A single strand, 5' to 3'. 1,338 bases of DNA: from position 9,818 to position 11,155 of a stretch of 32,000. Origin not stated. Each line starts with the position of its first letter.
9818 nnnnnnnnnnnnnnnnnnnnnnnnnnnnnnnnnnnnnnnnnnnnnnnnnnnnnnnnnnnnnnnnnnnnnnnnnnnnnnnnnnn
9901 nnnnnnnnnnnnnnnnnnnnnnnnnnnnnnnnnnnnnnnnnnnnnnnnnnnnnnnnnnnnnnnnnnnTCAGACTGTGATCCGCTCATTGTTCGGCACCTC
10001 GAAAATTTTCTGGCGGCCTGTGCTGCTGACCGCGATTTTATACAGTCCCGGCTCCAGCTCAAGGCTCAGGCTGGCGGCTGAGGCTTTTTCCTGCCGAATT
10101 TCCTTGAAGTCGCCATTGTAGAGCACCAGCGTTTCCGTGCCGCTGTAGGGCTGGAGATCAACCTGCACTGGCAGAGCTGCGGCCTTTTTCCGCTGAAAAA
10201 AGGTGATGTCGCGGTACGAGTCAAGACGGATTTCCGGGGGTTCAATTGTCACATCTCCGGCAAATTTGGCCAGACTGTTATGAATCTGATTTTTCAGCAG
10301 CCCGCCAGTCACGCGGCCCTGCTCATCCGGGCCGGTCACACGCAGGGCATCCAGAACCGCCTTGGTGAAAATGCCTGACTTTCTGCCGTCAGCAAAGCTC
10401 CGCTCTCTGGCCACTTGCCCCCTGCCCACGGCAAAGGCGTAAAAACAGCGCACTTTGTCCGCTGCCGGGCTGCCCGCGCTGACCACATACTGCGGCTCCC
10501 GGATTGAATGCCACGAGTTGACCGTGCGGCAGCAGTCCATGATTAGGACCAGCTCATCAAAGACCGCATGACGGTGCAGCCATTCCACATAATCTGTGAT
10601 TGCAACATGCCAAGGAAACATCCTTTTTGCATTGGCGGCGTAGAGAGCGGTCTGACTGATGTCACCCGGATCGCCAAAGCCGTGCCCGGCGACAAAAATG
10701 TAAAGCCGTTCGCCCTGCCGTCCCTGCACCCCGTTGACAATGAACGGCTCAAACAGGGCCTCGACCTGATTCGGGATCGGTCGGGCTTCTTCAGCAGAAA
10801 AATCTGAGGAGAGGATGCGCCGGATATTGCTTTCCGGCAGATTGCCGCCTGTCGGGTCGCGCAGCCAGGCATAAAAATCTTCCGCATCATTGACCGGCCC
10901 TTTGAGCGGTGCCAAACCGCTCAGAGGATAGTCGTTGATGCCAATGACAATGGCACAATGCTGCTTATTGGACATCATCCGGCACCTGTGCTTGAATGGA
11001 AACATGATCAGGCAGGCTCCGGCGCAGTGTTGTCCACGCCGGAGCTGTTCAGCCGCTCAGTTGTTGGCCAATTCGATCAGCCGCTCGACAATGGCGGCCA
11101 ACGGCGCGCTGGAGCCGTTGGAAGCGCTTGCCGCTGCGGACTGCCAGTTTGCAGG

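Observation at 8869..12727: Candidate undescribed three-gene module: transglutaminase + caspase-like peptidase + shared-domain partner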

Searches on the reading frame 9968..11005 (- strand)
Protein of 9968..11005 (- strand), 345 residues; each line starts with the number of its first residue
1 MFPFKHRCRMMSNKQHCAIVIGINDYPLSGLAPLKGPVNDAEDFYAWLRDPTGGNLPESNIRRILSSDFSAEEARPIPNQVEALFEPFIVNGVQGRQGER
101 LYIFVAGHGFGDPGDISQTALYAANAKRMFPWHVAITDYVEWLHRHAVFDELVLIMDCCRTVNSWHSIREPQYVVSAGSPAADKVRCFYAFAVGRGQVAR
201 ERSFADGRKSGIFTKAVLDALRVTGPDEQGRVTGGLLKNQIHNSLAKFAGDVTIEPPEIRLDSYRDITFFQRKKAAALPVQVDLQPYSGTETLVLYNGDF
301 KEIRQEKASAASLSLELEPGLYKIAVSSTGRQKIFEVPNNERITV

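Call 3: search_protein_families(library=pfam, proteins=[window:9968-11005:-], max_evalue=0.1)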
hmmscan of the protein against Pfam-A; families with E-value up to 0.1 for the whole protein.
window:9968-11005:- (345 aa): 1 family
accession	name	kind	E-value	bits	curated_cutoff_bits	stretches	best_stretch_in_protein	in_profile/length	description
PF00656.27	Peptidase_C14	-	1.1e-08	35.4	21.4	1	17-225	3-195/233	Caspase domain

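Call 4: search_protein_families(library=ncbifam, proteins=[window:9968-11005:-], max_evalue=0.1)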
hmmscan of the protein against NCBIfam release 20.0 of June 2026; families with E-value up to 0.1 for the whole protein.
window:9968-11005:- (345 aa): 1 family
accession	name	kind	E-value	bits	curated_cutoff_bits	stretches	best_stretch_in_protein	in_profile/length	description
NF047832.1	caspase_w_EACC1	subfamily_domain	6.9e-13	48.6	140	1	18-246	3-209/211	caspase, EACC1-associated type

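Call 5: search_protein_families(library=padloc, proteins=[window:9968-11005:-], max_evalue=0.1)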
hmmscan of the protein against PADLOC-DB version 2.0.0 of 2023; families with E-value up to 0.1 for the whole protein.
window:9968-11005:- (345 aa): 1 family
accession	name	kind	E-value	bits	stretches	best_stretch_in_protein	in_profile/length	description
PDLC02987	caspase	-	1.3e-15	55.6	1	18-327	5-215/453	-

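Call 24: find_homologous_proteins(query=window:9968-11005:-)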
Query window:9968-11005:- (345 aa): 181 proteins with E <= 0.001 among 5695 candidates; the best 120 are listed.
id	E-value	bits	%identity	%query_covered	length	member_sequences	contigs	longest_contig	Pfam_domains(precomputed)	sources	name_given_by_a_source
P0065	8.2e-232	786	100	100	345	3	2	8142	PF00656.28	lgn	-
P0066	7.0e-206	701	88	100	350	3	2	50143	PF00656.28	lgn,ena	-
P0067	8.9e-206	701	89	100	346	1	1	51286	PF00656.28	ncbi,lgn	-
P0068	2.6e-202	689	88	100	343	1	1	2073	PF00656.28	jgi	jgi:hypothetical protein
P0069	3.5e-178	610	77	100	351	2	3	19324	PF00656.28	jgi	jgi:hypothetical protein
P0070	4.0e-166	570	74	100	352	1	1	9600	PF00656.28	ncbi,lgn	-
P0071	6.0e-165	566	75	97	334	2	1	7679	PF00656.28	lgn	-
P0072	2.0e-161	555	73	97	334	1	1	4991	PF00656.28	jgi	jgi:hypothetical protein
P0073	1.1e-160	552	73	97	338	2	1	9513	PF00656.28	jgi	jgi:hypothetical protein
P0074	4.1e-160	550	72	97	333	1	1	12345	-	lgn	-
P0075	1.3e-158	546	70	100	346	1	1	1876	PF00656.28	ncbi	-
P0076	3.7e-158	544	71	97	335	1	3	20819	PF00656.28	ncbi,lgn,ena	-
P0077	4.0e-155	534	72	97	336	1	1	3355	PF00656.28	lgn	-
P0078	4.5e-155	534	70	97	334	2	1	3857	-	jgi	jgi:hypothetical protein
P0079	1.2e-154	532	72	97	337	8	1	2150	PF00656.28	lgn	-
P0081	6.0e-154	530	69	98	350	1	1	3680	PF00656.28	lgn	-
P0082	1.2e-153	529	69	97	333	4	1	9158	PF00656.28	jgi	jgi:hypothetical protein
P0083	5.0e-152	524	69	97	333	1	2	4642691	PF00656.28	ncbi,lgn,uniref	ncbi:MAG: caspase family protein [Candidatus Electrothrix sp. GW3-4]|uniref:caspase family protein n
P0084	6.4e-152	523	68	97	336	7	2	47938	PF00656.28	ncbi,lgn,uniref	ncbi:caspase family protein [Candidatus Electrothrix sp.]|uniref:caspase family protein n=1 Tax=Cand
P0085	2.2e-151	522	70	97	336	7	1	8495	PF00656.28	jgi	jgi:hypothetical protein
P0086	3.2e-151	521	68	98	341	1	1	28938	PF00656.28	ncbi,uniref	ncbi:caspase family protein [Candidatus Electronema sp. PJ]|uniref:caspase family protein n=1 Tax=Ca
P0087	5.0e-151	521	68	97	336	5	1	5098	PF00656.28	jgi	jgi:hypothetical protein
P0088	5.8e-151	520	70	97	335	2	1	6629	PF00656.28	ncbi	-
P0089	2.1e-150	518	72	96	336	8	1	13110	PF00656.28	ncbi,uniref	uniref:caspase family protein n=1 Tax=Candidatus Electronema sp. TaxID=2698783 RepID=UPI004055FAE3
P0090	1.4e-149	516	71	97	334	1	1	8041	PF00656.28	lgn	-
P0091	9.7e-149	513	68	97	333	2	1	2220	PF00656.28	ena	-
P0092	1.4e-148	513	67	96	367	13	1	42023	PF00656.28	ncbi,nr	ncbi:MAG: hypothetical protein D3915_08300 [Candidatus Electrothrix sp. AU1_5]|nr:hypothetical prote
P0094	1.0e-146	506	69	97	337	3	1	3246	PF00656.28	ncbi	-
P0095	9.8e-146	503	66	98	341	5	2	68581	PF00656.28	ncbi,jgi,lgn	jgi:hypothetical protein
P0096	6.0e-143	494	66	97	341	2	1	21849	PF00656.28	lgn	-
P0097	2.0e-142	492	66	96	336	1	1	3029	PF00656.28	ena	-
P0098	6.8e-140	484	65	97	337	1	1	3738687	PF00656.28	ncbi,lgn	ncbi:MAG: caspase family protein [Candidatus Electrothrix sp. YB6]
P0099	1.7e-138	479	65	97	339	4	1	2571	PF00656.28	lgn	-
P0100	1.9e-137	476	64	96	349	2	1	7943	PF00656.28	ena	-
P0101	1.4e-135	470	63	97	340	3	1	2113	PF00656.28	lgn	-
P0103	8.9e-132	457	60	97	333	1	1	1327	PF00656.28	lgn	-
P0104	8.6e-120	418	56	96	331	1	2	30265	PF00656.28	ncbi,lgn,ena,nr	ncbi:MAG: caspase family protein [Crocosphaera sp.]|nr:caspase family protein [Crocosphaera sp.]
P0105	1.1e-115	404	71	74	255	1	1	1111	PF00656.28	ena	-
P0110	6.5e-102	359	49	97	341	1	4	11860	PF00656.28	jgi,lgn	jgi:hypothetical protein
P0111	1.3e-83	299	44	94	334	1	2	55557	PF00656.28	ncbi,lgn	-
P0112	5.9e-83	297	47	94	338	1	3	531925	PF00656.28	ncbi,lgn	-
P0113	9.1e-83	296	46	95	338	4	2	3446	PF00656.28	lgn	-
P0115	1.1e-81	293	45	94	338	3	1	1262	PF00656.28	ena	-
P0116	2.2e-81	292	44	95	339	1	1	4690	PF00656.28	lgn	-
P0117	2.3e-80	288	45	94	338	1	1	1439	PF00656.28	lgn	-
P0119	5.6e-80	287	44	97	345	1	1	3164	PF00656.28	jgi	jgi:hypothetical protein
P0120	5.6e-79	284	44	95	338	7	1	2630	PF00656.28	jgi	jgi:hypothetical protein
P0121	5.7e-79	284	45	93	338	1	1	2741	PF00656.28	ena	-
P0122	1.6e-76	276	44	94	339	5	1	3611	PF00656.28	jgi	-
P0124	1.5e-75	272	43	93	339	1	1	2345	PF00656.28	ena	-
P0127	1.5e-72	263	42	97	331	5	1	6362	PF00656.28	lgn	-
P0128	3.4e-71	258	43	93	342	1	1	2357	PF00656.28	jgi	-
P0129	5.4e-71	257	39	97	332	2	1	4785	PF00656.28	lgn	-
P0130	1.3e-69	253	41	94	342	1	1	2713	PF00656.28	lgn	-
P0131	4.5e-69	251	40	94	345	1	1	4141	PF00656.28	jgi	jgi:hypothetical protein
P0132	1.7e-68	249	43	94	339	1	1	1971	PF00656.28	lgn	-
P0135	9.8e-67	243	42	95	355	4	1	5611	PF00656.28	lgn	-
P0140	2.8e-59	219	38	97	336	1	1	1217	PF00656.28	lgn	-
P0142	1.6e-56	210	40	95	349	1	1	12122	PF00656.28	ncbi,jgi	jgi:hypothetical protein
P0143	3.8e-56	209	37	93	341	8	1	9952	PF00656.28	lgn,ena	-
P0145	4.0e-55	205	39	94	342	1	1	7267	PF00656.28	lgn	-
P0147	3.8e-53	199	37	93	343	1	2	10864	PF00656.28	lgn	-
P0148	1.1e-51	194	35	93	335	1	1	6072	PF00656.28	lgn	-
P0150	1.1e-49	187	38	97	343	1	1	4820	PF00656.28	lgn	-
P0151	4.0e-49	186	38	92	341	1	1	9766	PF00656.28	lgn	-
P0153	1.0e-47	181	33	95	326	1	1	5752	PF00656.28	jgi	-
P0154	8.0e-47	178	35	95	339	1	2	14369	PF00656.28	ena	-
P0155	1.3e-46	177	34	94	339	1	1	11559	PF00656.28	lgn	-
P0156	7.5e-46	175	37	93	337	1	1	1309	PF00656.28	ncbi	-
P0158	2.5e-44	170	34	95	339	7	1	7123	PF00656.28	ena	-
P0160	8.4e-43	165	44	51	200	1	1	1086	PF00656.28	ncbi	-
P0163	1.3e-41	161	33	98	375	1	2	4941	PF00656.28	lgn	-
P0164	2.2e-41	160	35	95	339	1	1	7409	PF00656.28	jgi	jgi:hypothetical protein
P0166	4.9e-39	152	37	91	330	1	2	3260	PF00656.28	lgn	-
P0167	2.2e-38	150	35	96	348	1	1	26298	PF00656.28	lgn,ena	-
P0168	2.5e-38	150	35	93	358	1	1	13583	PF00656.28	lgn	-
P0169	2.3e-37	147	32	94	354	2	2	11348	PF00656.28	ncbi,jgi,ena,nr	ncbi:MAG TPA: caspase family protein [Hyalangium sp.]|jgi:hypothetical protein|nr:caspase family pro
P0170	4.1e-37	146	35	90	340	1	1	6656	PF00656.28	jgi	jgi:Caspase domain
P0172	1.6e-36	144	33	95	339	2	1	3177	PF00656.28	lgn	-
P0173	6.7e-36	142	32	90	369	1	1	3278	PF00656.28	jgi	jgi:hypothetical protein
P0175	8.2e-36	142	34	95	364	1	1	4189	PF00656.28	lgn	-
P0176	9.6e-36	142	35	91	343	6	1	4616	PF00656.28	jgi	jgi:hypothetical protein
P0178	2.2e-35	140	33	93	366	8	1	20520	PF00656.28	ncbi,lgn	-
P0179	2.6e-35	140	36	91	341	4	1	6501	PF00656.28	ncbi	ncbi:MAG: caspase family protein [Acidobacteriota bacterium]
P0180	3.6e-35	140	34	85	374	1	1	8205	PF00656.28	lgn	-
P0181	5.3e-35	139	35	92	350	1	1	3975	PF00656.28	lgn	-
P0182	8.1e-35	138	32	93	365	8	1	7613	PF00656.28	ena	-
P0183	1.1e-34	138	33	91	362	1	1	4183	PF00656.28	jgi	-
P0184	1.5e-34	138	37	70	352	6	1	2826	PF00656.28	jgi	jgi:Caspase domain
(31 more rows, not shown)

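Call 30: find_related_loci(query=A3, collection=genome_contigs, flank=8000)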
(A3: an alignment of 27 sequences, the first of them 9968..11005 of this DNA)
Query A3 (345 aa) in genome_contigs; peptide patterns used: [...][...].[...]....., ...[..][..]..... (x = any residue, [..] = any of these).
292 stretches matched a pattern; 242 encode a relative of the query (tblastn E <= 1e-3); the best 80 are kept; 80 distinct loci.
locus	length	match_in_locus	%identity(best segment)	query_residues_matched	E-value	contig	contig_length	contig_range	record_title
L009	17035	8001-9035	89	1-345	0e+0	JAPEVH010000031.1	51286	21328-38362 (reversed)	MAG: Candidatus Electronema sp. isolate KV k127_23604870, whole genome shotgun sequence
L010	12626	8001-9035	71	1-345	7e-170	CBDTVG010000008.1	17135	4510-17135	MAG TPA_asm: uncultured Candidatus Electrothrix sp. isolate SRR7614715_binner13_Refined_5 genome assembly, contig: ERZ23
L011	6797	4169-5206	72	1-345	4e-168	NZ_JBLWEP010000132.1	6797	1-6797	Candidatus Electronema sp. TJ TJ__14166, whole genome shotgun sequence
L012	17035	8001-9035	71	1-345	7e-162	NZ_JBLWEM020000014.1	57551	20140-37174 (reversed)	Candidatus Electronema sp. JC JC__82874, whole genome shotgun sequence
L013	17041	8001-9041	68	4-345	2e-160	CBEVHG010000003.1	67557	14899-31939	MAG TPA_asm: Candidatus Electrothrix marina isolate SRR24458087_concoct_48 genome assembly, contig: ERZ26778537.3, whole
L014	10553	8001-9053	67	1-345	1e-159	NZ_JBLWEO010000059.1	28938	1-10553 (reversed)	Candidatus Electronema sp. PJ PJ__242405, whole genome shotgun sequence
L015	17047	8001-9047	67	4-345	4e-159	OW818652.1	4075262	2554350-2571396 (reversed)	Candidatus Electrothrix laxa isolate HOU-scMAG genome assembly, chromosome: 1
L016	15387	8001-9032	67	4-345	1e-158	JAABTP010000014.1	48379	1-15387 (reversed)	MAG: Desulfobulbaceae bacterium isolate S24.Bin023 NODE_14_length_48379_cov_12.353070, whole genome shotgun sequence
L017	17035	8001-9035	66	1-345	4e-158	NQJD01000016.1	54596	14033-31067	MAG: Candidatus Electronema aureum isolate GS Contig116, whole genome shotgun sequence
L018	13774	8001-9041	66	4-345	3e-157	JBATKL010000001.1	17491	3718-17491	MAG: Candidatus Electrothrix sp. isolate MFD10219_ilm_asm_bin13 k127_171633, whole genome shotgun sequence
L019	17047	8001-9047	66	4-345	1e-155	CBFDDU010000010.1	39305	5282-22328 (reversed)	MAG TPA_asm: uncultured Candidatus Electrothrix sp. isolate SRR26215675_binner123_Refined_103 genome assembly, contig: E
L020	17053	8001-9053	65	1-345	8e-154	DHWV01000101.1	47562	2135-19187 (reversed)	MAG TPA_asm: Desulfobulbaceae bacterium UBA5173 UBA5173_contig_10848, whole genome shotgun sequence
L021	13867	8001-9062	64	1-345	1e-150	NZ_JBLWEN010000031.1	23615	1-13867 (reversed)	Candidatus Electronema sp. JM S1CJMS.14643, whole genome shotgun sequence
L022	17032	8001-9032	65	4-345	2e-147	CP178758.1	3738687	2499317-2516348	MAG: Candidatus Electrothrix sp. YB6 chromosome, complete genome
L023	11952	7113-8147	66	1-345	6e-159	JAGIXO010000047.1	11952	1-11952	Candidatus Electronema nielsenii isolate F5 contig47, whole genome shotgun sequence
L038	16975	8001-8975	35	8-341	5e-48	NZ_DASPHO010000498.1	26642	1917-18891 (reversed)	MAG: Hyalangium sp. isolate SMAG_U11958 k141_2351212, whole genome shotgun sequence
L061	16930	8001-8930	34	11-323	1e-40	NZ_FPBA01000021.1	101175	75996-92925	Geodermatophilus amargosae strain DSM 46136, whole genome shotgun sequence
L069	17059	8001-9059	31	11-338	7e-38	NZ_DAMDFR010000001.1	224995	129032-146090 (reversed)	MAG: Stenotrophomonas sp. isolate CTOTU50426 NODE_13_length_224995_cov_32.352027, whole genome shotgun sequence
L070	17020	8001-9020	31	11-337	3e-38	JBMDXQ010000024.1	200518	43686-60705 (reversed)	MAG: Vicinamibacterales bacterium isolate FBaSoil0_16 FBaSoil0_contig24, whole genome shotgun sequence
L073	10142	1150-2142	33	18-344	1e-37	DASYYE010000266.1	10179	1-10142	MAG TPA_asm: Streptosporangiaceae bacterium isolate SMAG_U6327 k141_949108, whole genome shotgun sequence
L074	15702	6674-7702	32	19-343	1e-37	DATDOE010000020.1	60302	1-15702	MAG TPA_asm: Vicinamibacterales bacterium isolate SMAG_U7885 k141_2638966, whole genome shotgun sequence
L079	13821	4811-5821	31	7-324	5e-37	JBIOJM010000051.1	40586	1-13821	MAG: Isosphaerales bacterium isolate GcC5-13 k141_893088_length_40586_cov_38.0000, whole genome shotgun sequence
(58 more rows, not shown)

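Call 44: search_protein_families(library=pfam, proteins=[L073:2144-6913:+, L074:7707-12023:+, L061:8992-12555:+, L070:9043-12204:+, L079:5940-8957:+, L038:9010-11748:+, L069:7974-10754:+], max_evalue=0.01)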
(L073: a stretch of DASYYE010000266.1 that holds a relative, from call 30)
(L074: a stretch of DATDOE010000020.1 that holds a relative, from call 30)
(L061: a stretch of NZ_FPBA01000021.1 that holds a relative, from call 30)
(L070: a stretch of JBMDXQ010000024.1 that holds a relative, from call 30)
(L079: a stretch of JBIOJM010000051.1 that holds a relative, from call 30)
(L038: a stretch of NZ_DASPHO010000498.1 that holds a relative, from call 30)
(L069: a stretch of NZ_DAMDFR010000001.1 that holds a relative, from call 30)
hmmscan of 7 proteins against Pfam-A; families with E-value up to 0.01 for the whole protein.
L073:2144-6913:+ (1590 aa): 5 families
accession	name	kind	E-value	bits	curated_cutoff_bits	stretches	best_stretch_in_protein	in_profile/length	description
PF05729.18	NACHT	-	1.7e-05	25.2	26.7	1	686-840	4-162/167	NACHT domain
PF14012.11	DUF4229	-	0.0054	17.2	27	0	589-642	12-59/68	Protein of unknown function (DUF4229)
PF25199.1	nSTAND_NTPase5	-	0.0056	16.9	34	0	658-733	14-93/145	Novel STAND NTPase 5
PF13401.12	AAA_22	-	0.0095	16.7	27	0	680-770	3-94/130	AAA domain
PF13191.12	AAA_16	-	0.0097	16.9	32.6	1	663-806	3-134/167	AAA ATPase domain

L074:7707-12023:+ (1439 aa): 4 families
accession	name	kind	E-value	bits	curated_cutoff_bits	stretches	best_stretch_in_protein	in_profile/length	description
PF13091.12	PLDc_2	-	1.4e-21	77.2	27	2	1261-1397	2-132/132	PLD-like domain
PF13365.12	Trypsin_2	-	2e-13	51.7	27.6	1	631-810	1-144/144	Trypsin-like peptidase domain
PF00614.28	PLDc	-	4.7e-06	26.8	21.9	1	1346-1366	5-25/28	Phospholipase D Active site motif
PF00089.32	Trypsin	-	0.00079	19.7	20.6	1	630-817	26-201/220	Trypsin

L061:8992-12555:+ (1188 aa): 2 families
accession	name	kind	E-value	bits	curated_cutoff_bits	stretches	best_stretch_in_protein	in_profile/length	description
PF00128.31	Alpha-amylase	-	6e-08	32.8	22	1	728-1064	27-372/446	Alpha amylase, catalytic domain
PF11941.14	DUF3459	-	0.0084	16.9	22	0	1081-1140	4-58/90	Domain of unknown function (DUF3459)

L070:9043-12204:+ (1054 aa): 2 families
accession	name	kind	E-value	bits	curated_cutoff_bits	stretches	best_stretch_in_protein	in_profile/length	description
PF01223.29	Endonuclease_NS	-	2.1e-50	171.9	23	1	819-1027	10-217/223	DNA/RNA non-specific endonuclease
PF13365.12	Trypsin_2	-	3.8e-14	54.1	27.6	1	567-739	1-144/144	Trypsin-like peptidase domain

L079:5940-8957:+ (1006 aa): 0 families

L038:9010-11748:+ (913 aa): 2 families
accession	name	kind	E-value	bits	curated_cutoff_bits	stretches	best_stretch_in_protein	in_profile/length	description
PF13281.12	MAP3K_TRAF_bd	-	4.1e-22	79.1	24.1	1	630-888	93-352/371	MAP3K TRAFs-binding domain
PF20308.4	TPR-S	-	2.2e-15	57.5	27.6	1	685-802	1-102/102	Tetratricopeptide Repeats-Sensor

L069:7974-10754:+ (927 aa): 1 family
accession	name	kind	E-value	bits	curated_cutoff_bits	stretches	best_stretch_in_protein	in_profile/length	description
PF00656.27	Peptidase_C14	-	9.3e-08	32.5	21.4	1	16-227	3-194/233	Caspase domain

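Call 56: find_encoding_contigs(protein=P0104, flank=8000, max_places=2)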
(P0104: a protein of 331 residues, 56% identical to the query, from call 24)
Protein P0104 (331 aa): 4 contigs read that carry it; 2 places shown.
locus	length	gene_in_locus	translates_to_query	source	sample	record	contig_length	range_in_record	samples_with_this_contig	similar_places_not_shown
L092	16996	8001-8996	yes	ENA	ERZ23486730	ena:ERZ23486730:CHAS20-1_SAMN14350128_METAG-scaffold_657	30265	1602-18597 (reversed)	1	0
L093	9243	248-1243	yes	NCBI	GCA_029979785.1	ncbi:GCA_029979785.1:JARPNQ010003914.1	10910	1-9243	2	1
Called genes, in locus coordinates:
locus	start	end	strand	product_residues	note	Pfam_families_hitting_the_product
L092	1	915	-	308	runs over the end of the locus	PF01370:Epimerase, PF05368:NmrA (weak), PF13460:NAD_binding_10, PF16363:GDP_Man_Dehyd, PF08338:DUF1731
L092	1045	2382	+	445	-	PF00772:DnaB, PF03796:DnaB_C, PF06745:ATPase (weak), PF13481:AAA_25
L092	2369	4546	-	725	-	PF00535:Glycos_transf_2, PF13641:Glyco_tranf_2_3, PF13506:Glyco_transf_21, PF13632:Glyco_trans_2_3, PF03552:Cellulose_synt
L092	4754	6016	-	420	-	PF00266:Aminotran_5, PF01041:DegT_DnrJ_EryC1, PF01053:Cys_Met_Meta_PP (weak)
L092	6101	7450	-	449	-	PF19295:SufBD_N, PF01458:SUFBD_core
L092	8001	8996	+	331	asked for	PF00656:Peptidase_C14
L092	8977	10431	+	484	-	-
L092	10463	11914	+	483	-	PF16683:TGase_elicitor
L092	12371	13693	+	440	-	PF13433:Peripla_BP_5, PF13458:Peripla_BP_6, PF01094:ANF_receptor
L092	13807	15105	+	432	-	PF03447:NAD_binding_3, PF00742:Homoserine_dh, PF01842:ACT (weak)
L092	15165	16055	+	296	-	PF01476:LysM (weak), PF01551:Peptidase_M23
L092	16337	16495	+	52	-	-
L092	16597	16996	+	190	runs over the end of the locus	PF05685:Uma2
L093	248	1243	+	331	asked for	PF00656:Peptidase_C14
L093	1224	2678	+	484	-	-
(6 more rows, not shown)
